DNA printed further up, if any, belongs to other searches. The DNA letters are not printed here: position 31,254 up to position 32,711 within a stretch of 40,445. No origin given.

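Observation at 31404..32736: CapA/PGA_cap-family membrane-anchored metallophosphatase-like moron plus 55-aa ORF between integrase and cI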

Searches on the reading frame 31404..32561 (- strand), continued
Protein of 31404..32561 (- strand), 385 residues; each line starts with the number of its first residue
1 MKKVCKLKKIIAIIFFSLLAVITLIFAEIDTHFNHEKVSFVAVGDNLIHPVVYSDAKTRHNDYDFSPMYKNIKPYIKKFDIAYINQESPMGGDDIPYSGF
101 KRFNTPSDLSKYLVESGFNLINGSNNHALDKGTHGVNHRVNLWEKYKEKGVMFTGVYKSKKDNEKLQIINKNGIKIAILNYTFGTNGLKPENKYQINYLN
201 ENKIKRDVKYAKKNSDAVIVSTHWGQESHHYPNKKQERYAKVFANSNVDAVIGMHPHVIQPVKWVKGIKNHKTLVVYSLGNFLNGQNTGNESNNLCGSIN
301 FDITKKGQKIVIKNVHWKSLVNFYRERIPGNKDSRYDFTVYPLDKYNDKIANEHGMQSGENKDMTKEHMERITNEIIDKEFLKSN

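Call 25: search_dna_similar(query=window:31404-32561:-, collection=plasmids, mode=protein, max_rows=40, rows=spread)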
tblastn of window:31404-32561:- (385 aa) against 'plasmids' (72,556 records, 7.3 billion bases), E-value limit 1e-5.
Records with a match: 155; places in all: 157; records where one place covers at least 80% of the query: 13.
Best place of each record, by identity: 95-99% 4; <60% 151.
By first word of the organism name: Bacillus 94; Staphylococcus 10; Streptomyces 8; Bradyrhizobium 7; Rhizobium 4; Listeria 3; Haladaptatus 3; Cytobacillus 2; Entomospira 2; Bacteroides 2; and 17 more.
By predicted mobility (MOB-suite, as given by PLSDB): conjugative 91; non-mobilizable 51; mobilizable 13.
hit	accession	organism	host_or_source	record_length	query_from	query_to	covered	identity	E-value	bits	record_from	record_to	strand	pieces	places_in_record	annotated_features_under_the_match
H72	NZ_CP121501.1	Staphylococcus epidermidis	Homo sapiens,Forehead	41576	1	385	100%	97.1%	0e+0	768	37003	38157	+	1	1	CapA family protein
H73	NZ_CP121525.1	Staphylococcus epidermidis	Homo sapiens,Forehead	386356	1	382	99%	48.7%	3e-121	393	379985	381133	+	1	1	CapA family protein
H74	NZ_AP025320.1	Fulvitalea axinellae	-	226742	17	349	86%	32.0%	4e-41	162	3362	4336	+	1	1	CapA family protein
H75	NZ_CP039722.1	Bacillus thuringiensis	whole organism,soil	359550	38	286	65%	41.0%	3e-59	214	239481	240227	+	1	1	none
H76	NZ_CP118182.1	Entomospira culicis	Culex pipiens,cell culture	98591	6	338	86%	25.8%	1e-16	89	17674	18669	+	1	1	CapA family protein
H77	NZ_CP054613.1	Paenibacillus cellulosilyticus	cell culture,soil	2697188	38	284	64%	32.4%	2e-39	157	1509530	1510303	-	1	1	none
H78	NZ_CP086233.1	Streptomyces clavuligerus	whole organism,soil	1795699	39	313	71%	27.7%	5e-31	132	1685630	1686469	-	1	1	none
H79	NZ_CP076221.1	Bacillus anthracis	soil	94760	10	286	72%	27.2%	1e-20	101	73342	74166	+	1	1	capA: capsular polyglutamate synthetase CapA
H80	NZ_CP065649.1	Bacillus cereus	-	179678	10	286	72%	27.0%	2e-21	103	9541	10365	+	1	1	capA: capsular polyglutamate synthetase CapA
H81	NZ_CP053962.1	Bacillus cereus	-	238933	1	286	74%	26.1%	1e-18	95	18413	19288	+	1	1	capA: capsular polyglutamate synthetase CapA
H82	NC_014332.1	Bacillus cereus biovar anthracis str. CI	-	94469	10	286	72%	26.8%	1e-20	101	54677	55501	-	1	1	capA: capsular polyglutamate synthetase CapA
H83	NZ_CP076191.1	Bacillus anthracis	-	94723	10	286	72%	26.8%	1e-20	101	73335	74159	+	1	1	capA: capsular polyglutamate synthetase CapA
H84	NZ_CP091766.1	Bacillus anthracis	pXO1 plasmid-cured derivative of pNO2 ...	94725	10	286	72%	26.8%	1e-20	101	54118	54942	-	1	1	capA: capsular polyglutamate synthetase CapA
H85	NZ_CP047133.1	Bacillus anthracis str. BF1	cow,cow carcass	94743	10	286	72%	26.8%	1e-20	101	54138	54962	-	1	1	capA: capsular polyglutamate synthetase CapA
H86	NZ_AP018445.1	Bacillus anthracis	Hippopotamus amphibius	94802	10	286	72%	26.8%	1e-20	101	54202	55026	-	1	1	capA: capsular polyglutamate synthetase CapA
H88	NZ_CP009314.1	Bacillus anthracis str. Turkey32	human skin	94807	10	286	72%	26.8%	1e-20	101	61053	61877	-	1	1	capA: capsular polyglutamate synthetase CapA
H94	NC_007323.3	Bacillus anthracis str. 'Ames Ancestor'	-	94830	10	286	72%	26.8%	1e-20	101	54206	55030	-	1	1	capA: capsular polyglutamate synthetase CapA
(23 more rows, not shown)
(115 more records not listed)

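Call 26: search_protein_families(library=ncbifam, proteins=[window:31404-32561:-], max_evalue=0.01)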
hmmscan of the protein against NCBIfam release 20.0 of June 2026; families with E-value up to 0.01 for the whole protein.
window:31404-32561:- (385 aa): 1 family
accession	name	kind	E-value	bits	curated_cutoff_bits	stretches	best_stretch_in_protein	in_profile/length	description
NF038314.1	epimerase_MslH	equivalog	7.3e-10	37.8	700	2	202-283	238-316/439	lasso peptide C-terminal Trp epimerase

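Call 27: search_protein_families(library=padloc, proteins=[window:31404-32561:-], max_evalue=0.01)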
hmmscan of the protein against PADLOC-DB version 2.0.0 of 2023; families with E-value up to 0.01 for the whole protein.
window:31404-32561:- (385 aa): 0 families

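Call 28: get_annotated_region(hit=H73, flank=6000)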
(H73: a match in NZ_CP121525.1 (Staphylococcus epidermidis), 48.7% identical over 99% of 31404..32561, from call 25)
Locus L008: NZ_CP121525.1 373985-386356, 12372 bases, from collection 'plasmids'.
description: Staphylococcus epidermidis strain 1FSE05 plasmid unnamed1, complete sequence
organism: Staphylococcus epidermidis (NCBI taxid 1282)
taxonomy: Bacteria; Bacillota; Bacilli; Bacillales; Staphylococcaceae; Staphylococcus; Staphylococcus epidermidis
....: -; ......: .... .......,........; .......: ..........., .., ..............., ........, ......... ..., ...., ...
typing (MOB-suite, as given by PLSDB): mobilizable; replicon rep_cluster_1018,rep_cluster_1118; relaxase MOBV
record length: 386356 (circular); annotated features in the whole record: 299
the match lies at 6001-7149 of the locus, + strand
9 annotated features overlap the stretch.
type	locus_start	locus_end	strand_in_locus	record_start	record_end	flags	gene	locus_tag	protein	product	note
CDS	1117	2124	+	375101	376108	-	argF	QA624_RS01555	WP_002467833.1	ornithine carbamoyltransferase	GO:0042450 - arginine biosynthetic process via ornithine [Evidence IEA]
CDS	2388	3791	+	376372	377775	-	arcD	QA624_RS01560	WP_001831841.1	arginine-ornithine antiporter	GO:0006527 - arginine catabolic process [Evidence IEA]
CDS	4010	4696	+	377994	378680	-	-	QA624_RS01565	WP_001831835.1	Crp/Fnr family transcriptional regulator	GO:0006355 - regulation of DNA-templated transcription [Evidence IEA]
CDS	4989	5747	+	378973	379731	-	-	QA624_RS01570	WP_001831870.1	alpha/beta hydrolase family protein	-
CDS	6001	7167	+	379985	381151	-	-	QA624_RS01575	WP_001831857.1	CapA family protein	GO:0045227 - capsule polysaccharide biosynthetic process [Evidence IEA]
CDS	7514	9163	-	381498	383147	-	-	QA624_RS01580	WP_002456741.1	alpha-keto acid decarboxylase family protein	-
CDS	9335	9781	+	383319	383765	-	-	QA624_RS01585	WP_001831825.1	MarR family transcriptional regulator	-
CDS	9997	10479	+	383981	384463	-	tnpA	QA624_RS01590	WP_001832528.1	IS200/IS605-like element ISSep3 family transposase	GO:0006313 - DNA transposition [Evidence IEA]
CDS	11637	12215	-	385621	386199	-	-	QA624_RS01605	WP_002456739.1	recombinase family protein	GO:0006310 - DNA recombination [Evidence IEA]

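Call 29: get_annotated_region(hit=H94, flank=3500)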
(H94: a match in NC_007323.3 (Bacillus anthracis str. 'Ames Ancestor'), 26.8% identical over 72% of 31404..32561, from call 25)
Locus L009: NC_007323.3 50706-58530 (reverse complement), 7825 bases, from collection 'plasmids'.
description: Bacillus anthracis str. 'Ames Ancestor' plasmid pXO2, complete sequence
organism: Bacillus anthracis str. 'Ames Ancestor' (NCBI taxid 261594)
taxonomy: Bacteria; Bacillota; Bacilli; Bacillales; Bacillaceae; Bacillus; Bacillus anthracis; Bacillus anthracis str. 'Ames Ancestor'
host: -; source: -; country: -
typing (MOB-suite, as given by PLSDB): conjugative; replicon rep_cluster_163; relaxase MOBP; mating-pair formation MPF_T
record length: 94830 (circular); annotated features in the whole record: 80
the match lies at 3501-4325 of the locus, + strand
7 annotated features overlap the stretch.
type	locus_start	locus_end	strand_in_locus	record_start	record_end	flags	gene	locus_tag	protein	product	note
CDS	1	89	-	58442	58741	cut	-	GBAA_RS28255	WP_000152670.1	metalloregulator ArsR/SmtB family transcription factor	GO:0006355 - regulation of DNA-templated transcription [Evidence IEA]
predicted_resistance_gene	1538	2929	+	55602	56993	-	capB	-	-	capsule biosynthesis protein CapB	predicted by amrfinderplus; class ; identity 100.0%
predicted_resistance_gene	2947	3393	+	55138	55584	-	capC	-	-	capsular polyglutamate amide ligase/translocase CapC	predicted by amrfinderplus; class ; identity 100.0%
predicted_resistance_gene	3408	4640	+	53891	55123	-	capA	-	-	capsular polyglutamate synthetase CapA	predicted by amrfinderplus; class ; identity 100.0%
predicted_resistance_gene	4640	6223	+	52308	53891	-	capD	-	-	capsule biosynthesis gamma-glutamyltransferase CapD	predicted by amrfinderplus; class ; identity 100.0%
predicted_resistance_gene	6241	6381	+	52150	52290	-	capE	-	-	capsule biosynthesis protein CapE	predicted by amrfinderplus; class ; identity 100.0%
CDS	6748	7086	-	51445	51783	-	-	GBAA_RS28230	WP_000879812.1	YxeA family protein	-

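Call 30: get_annotated_region(hit=H72, flank=5000)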
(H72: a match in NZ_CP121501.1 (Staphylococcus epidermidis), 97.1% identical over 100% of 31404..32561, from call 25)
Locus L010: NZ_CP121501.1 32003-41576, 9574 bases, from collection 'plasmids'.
description: Staphylococcus epidermidis strain 24FSE04 plasmid unnamed5, complete sequence
organism: Staphylococcus epidermidis (NCBI taxid 1282)
taxonomy: Bacteria; Bacillota; Bacilli; Bacillales; Staphylococcaceae; Staphylococcus; Staphylococcus epidermidis
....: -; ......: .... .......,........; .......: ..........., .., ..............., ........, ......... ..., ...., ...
typing (MOB-suite, as given by PLSDB): non-mobilizable
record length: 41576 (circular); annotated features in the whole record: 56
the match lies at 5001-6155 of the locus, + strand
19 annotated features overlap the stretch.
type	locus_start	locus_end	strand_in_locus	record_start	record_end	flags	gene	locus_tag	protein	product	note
CDS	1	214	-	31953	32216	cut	-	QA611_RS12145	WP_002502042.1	hypothetical protein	-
CDS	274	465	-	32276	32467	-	-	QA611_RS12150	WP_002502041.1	DUF1270 family protein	-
CDS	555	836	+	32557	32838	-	-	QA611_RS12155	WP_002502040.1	hypothetical protein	-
CDS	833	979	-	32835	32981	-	-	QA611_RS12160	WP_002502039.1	hypothetical protein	-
CDS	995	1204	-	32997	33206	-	-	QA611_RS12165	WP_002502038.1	hypothetical protein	-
CDS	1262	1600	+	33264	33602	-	-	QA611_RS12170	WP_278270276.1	hypothetical protein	-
CDS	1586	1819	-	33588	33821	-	-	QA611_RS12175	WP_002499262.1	MW1434 family type I TA system toxin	-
CDS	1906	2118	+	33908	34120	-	-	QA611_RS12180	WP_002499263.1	hypothetical protein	-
CDS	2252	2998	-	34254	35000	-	-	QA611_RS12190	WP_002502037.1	phage antirepressor KilAC domain-containing protein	-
CDS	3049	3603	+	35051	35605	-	-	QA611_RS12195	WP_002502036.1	hypothetical protein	-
CDS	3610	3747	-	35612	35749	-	-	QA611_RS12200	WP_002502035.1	hypothetical protein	-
CDS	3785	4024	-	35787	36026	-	-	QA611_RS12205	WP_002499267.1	helix-turn-helix transcriptional regulator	-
CDS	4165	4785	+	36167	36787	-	-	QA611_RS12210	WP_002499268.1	XRE family transcriptional regulator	-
CDS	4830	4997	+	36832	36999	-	-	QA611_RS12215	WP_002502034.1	hypothetical protein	-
CDS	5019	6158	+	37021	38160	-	-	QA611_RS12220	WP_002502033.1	CapA family protein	GO:0045227 - capsule polysaccharide biosynthetic process [Evidence IEA]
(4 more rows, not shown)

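Call 41: find_related_loci(query=A2, collection=genome_contigs, flank=10000)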
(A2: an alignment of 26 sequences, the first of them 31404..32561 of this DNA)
Query A2 (385 aa) in genome_contigs; peptide patterns used: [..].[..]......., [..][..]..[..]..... (x = any residue, [..] = any of these).
600 stretches matched a pattern (row limit reached: there are more); 590 encode a relative of the query (tblastn E <= 1e-3); the best 80 are kept; 80 distinct loci.
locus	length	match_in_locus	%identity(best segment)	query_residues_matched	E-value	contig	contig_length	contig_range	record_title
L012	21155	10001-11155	98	1-385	0e+0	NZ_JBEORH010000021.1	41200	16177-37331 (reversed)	Nocardioides sp. NPDC127503 NPDC127503_77_D1.ctg-0021, whole genome shotgun sequence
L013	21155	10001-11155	98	1-385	0e+0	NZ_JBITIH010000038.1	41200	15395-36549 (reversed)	Micromonospora sp. NPDC050417 NPDC050417_58_G12.ctg-0038, whole genome shotgun sequence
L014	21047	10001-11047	58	35-385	2e-135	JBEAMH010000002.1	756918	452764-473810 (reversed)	Staphylococcus aureus strain MH_19I_MKU NODE_2_length_756918_cov_284.033715, whole genome shotgun sequence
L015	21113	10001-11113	54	12-382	3e-134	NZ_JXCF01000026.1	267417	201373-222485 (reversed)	Staphylococcus gallinarum strain DSM 20610 contig_26, whole genome shotgun sequence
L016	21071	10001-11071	56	24-382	2e-132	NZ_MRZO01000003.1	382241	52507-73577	Staphylococcus xylosus strain CCM 2738 NODE_3_length_382241_cov_324.961_ID_5, whole genome shotgun sequence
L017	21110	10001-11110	52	14-382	7e-130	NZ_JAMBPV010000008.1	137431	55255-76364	Staphylococcus equorum strain TMW 2.2347 8, whole genome shotgun sequence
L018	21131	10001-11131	51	5-382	4e-129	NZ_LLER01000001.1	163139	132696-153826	Staphylococcus auricularis strain DSM 20609 contig_1, whole genome shotgun sequence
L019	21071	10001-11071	54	24-382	6e-129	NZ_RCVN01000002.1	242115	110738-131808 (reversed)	Staphylococcus pseudoxylosus strain S04009 NODE_2_length_242115_cov_38.911357, whole genome shotgun sequence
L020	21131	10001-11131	51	5-382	5e-128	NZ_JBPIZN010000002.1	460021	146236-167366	Staphylococcus auricularis strain FT543_184 NODE_2_length_460021_cov_364.212717, whole genome shotgun sequence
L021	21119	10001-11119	50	14-385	3e-128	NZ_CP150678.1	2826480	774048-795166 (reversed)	Staphylococcus sp. S9 chromosome, complete genome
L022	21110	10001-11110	52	14-382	7e-128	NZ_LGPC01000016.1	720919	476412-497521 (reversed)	Staphylococcus sp. NAM3COL9 strain NA309 scaffold000016, whole genome shotgun sequence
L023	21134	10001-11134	49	4-384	2e-126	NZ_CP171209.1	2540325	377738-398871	Staphylococcus lugdunensis strain DSM 4804 chromosome, complete genome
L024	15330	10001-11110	49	7-382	2e-124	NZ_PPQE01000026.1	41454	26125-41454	Staphylococcus hominis subsp. hominis strain NCTC 11320 NCTC11320_e2_c50, whole genome shotgun sequence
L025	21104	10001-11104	55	18-382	2e-124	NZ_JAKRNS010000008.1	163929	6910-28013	Staphylococcus sp. ACRSN NODE_8_length_163929_cov_19.815253_pilon, whole genome shotgun sequence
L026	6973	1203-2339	51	2-382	2e-123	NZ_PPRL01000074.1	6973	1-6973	Staphylococcus ureilyticus strain DSM 6718 cbf8068a-d397-401c-8aca-f805f66121a9_c74, whole genome shotgun sequence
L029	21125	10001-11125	50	4-382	1e-119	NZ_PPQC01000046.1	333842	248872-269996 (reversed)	Staphylococcus cohnii subsp. cohnii strain NCTC 11041 NCTC11041_e2_c62, whole genome shotgun sequence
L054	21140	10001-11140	41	4-383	2e-90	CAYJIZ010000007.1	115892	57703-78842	MAG TPA_asm: uncultured Erysipelotrichaceae bacterium isolate ERP123703_co3_161 genome assembly, contig: NODE_105_length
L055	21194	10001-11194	39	3-383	9e-90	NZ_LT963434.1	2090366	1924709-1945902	Massilicoli timonensis strain Marseille-P3755, whole genome shotgun sequence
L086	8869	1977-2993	40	42-382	1e-84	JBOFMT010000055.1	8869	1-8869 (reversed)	MAG: Erysipelotrichaceae bacterium isolate WFFMC_MAG_307 k139_31306_flag=0_multi=7.1296_len=8869, whole genome shotgun s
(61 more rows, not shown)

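Call 43: predict_structure(alignment_id=A2)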
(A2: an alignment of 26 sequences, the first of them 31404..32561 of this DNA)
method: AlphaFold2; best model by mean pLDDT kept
length: 385 residues; sequences in the alignment: 26
mean_pLDDT: 89.5   pTM: 0.87
mean pLDDT of the five models: 89.5, 89.2, 86.0, 85.9, 84.1
residues with pLDDT >= 90: 261; 70-90: 95; 50-70: 28; < 50: 1
segments of 3 or more residues with pLDDT < 50: none
pLDDT, mean of each block of 10 residues (from residue 1): 68 90 76 76 82 89 92 97 90 71 82 96 90 91 95 96 95 97 88 94 98 98 84 95 98 90 96 96 70 87 93 97 91 90 94 85 87 96 86
secondary structure, 60 per line:
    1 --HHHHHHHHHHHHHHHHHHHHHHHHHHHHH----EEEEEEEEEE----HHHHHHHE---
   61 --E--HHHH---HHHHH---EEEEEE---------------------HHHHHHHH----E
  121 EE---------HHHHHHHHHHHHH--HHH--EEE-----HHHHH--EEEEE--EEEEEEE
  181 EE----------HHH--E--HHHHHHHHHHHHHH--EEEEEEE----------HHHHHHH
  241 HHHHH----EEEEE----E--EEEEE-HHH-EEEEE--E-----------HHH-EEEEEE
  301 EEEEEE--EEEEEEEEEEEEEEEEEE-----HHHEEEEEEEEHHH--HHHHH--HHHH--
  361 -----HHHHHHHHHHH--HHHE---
elements in order: H3-31 E36-45 H50-56 H66-69 H73-77 E81-86 H108-115 E120-122 H132-144 E152-154 H160-164 E167-171 E174-182 H201-214 E217-223 H234-245 E250-254 E262-266 E272-276 E295-306 E309-326 E335-342 H348-352 H355-358 H366-376

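Call 45: fold_search(model_id=the predicted structure, library=pdb)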
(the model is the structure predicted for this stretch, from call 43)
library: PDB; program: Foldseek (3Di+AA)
matches with E <= 10: 709; with E <= 0.001: 38
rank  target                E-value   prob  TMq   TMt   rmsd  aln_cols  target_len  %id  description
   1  8itg_A                5.4e-15  1.00  0.52  0.47   8.7       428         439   13  Crystal structure of lasso peptide epimerase MslH in complexed with precursor peptide variant MslAW21G (released 2023-06-21)
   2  8gq9                  6.5e-15  1.00  0.56  0.51   7.3       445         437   13  Crystal structure of lasso peptide epimerase MslH (released 2023-06-21)
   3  8ith                  8.7e-15  1.00  0.56  0.51   7.0       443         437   13  Crystal structure of lasso peptide epimerase MslH H295N (released 2023-06-21)
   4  8gqb                  1.2e-14  1.00  0.55  0.49   6.6       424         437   13  Crystal structure of lasso peptide epimerase MslH D11A mutant (released 2023-06-21)
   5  3ivd_A                6.8e-11  1.00  0.43  0.35   7.4       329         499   16  Putative 5'-Nucleotidase (c4898) from Escherichia Coli in complex with Uridine (released 2009-09-29)
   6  3ive                  9.2e-11  1.00  0.45  0.36   7.2       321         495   17  Putative 5'-Nucleotidase (c4898) from Escherichia Coli in complex with Cytidine (released 2009-09-29)
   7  1oid_B                1.6e-10  1.00  0.43  0.34   9.1       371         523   14  5'-Nucleotidase (E. coli) with an Engineered Disulfide Bridge (S228C, P513C) (released 2004-06-10)
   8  1oid_A                1.8e-10  1.00  0.41  0.32   9.2       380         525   14  5'-Nucleotidase (E. coli) with an Engineered Disulfide Bridge (S228C, P513C) (released 2004-06-10)
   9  1oie                  2.1e-10  1.00  0.41  0.32   8.0       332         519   15  5'-Nucleotidase (E. coli) with an Engineered Disulfide Bridge (S228C, P513C) (released 2004-08-05)
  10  2ush_B                3.7e-10  1.00  0.40  0.32   9.4       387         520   13  5'-NUCLEOTIDASE FROM E. COLI (released 1999-06-15)
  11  1hp1                  5.3e-10  1.00  0.41  0.32   7.5       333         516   15  5'-NUCLEOTIDASE (OPEN FORM) COMPLEX WITH ATP (released 2002-03-20)
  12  3ivd_B                7.1e-10  1.00  0.43  0.35   7.5       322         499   17  Putative 5'-Nucleotidase (c4898) from Escherichia Coli in complex with Uridine (released 2009-09-29)
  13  2ush_A                1.3e-09  1.00  0.39  0.32   8.4       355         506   12  5'-NUCLEOTIDASE FROM E. COLI (released 1999-06-15)
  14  2cv9_A                7.9e-09  1.00  0.43  0.62   5.5       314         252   12  Crystal structure of a hypothetical protein from Thermus thermophilus HB8 (released 2005-12-01)
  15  1oi8_A                8.4e-09  1.00  0.44  0.34   8.1       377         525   14  5'-Nucleotidase (E. coli) with an Engineered Disulfide Bridge (P90C, L424C) (released 2004-06-10)
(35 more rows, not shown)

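Call 48: find_encoding_contigs(protein=P0007, flank=7000, max_places=2)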
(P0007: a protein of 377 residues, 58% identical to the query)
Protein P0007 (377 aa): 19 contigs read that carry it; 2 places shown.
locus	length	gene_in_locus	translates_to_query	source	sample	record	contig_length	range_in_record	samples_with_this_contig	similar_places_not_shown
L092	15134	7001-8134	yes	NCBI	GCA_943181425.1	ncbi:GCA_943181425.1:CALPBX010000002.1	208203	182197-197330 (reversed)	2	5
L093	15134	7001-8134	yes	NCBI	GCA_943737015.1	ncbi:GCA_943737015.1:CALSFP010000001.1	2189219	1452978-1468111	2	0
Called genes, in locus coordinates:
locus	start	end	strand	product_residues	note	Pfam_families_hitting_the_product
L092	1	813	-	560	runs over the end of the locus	PF02776:TPP_enzyme_N, PF16582:TPP_enzyme_M_2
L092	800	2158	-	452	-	PF00425:Chorismate_bind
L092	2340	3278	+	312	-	PF01040:UbiA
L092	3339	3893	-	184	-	PF00583:Acetyltransf_1, PF13508:Acetyltransf_7, PF13673:Acetyltransf_10, PF13527:Acetyltransf_9 (weak)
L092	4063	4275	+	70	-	PF05154:TM2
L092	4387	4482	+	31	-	-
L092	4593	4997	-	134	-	PF01451:LMWPc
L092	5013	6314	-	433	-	PF00939:Na_sulph_symp, PF02040:ArsB, PF03600:CitMHS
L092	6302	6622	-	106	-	PF12840:HTH_20 (faint), PF01022:HTH_5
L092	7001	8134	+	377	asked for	PF09587:PGA_cap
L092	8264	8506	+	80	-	PF13061:DUF3923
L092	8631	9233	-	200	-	PF02517:Rce1-like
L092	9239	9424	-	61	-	PF09953:DUF2187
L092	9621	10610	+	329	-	PF21948:LplA-B_cat, PF03099:BPL_LplA_LipB, PF10437:Lip_prot_lig_C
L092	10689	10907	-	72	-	PF08858:IDEAL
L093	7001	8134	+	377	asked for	PF09587:PGA_cap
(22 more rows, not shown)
